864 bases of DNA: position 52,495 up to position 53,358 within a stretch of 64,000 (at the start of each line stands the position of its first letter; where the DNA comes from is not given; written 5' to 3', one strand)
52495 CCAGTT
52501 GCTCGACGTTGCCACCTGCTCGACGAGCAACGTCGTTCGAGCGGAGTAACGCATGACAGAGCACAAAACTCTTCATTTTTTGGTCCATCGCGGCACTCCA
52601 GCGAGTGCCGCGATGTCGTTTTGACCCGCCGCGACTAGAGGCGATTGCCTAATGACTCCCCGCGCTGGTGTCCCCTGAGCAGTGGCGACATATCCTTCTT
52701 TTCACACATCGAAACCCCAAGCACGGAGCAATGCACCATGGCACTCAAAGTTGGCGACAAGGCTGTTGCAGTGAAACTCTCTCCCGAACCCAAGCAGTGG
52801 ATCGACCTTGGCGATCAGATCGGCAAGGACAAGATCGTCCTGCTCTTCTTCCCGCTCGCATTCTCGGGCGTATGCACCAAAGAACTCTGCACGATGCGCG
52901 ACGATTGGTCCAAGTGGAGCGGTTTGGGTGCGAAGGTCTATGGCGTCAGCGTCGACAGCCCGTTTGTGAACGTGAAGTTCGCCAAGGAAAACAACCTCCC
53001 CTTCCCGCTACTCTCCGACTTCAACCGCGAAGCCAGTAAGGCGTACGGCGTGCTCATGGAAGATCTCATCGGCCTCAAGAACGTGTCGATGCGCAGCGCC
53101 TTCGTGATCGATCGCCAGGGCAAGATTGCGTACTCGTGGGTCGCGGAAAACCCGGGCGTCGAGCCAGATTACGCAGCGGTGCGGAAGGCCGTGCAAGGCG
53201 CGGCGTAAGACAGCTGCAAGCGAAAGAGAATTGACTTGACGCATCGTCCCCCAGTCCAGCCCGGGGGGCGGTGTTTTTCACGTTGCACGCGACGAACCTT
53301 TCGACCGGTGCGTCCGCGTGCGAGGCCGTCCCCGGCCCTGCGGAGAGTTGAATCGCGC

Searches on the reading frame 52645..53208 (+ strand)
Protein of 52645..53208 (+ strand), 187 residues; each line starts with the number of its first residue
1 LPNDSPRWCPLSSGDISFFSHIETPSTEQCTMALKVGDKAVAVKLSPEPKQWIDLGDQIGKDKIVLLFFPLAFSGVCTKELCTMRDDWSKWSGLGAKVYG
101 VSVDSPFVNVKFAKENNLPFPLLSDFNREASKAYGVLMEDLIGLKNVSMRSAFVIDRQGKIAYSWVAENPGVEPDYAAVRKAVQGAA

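Call 22: search_protein_families(library=pfam, proteins=[window:52645-53208:+], max_evalue=0.001)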
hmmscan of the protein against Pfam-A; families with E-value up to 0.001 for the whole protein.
window:52645-53208:+ (187 aa): 3 families
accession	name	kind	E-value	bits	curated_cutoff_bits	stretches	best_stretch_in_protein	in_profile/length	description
PF00578.27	AhpC-TSA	-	2.7e-31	108.5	26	1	36-163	1-123/124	AhpC/TSA family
PF08534.16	Redoxin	-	6.4e-20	71.9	26.6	1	35-178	1-146/148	Redoxin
PF13911.12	AhpC-TSA_2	-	0.00026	21.8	27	0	94-149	12-67/114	AhpC/TSA antioxidant enzyme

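Call 75: find_encoding_contigs(protein=window:52645-53208:+, flank=1000, max_places=2)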
Protein window:52645-53208:+ (187 aa): no gene with exactly this product is on record in the collection.
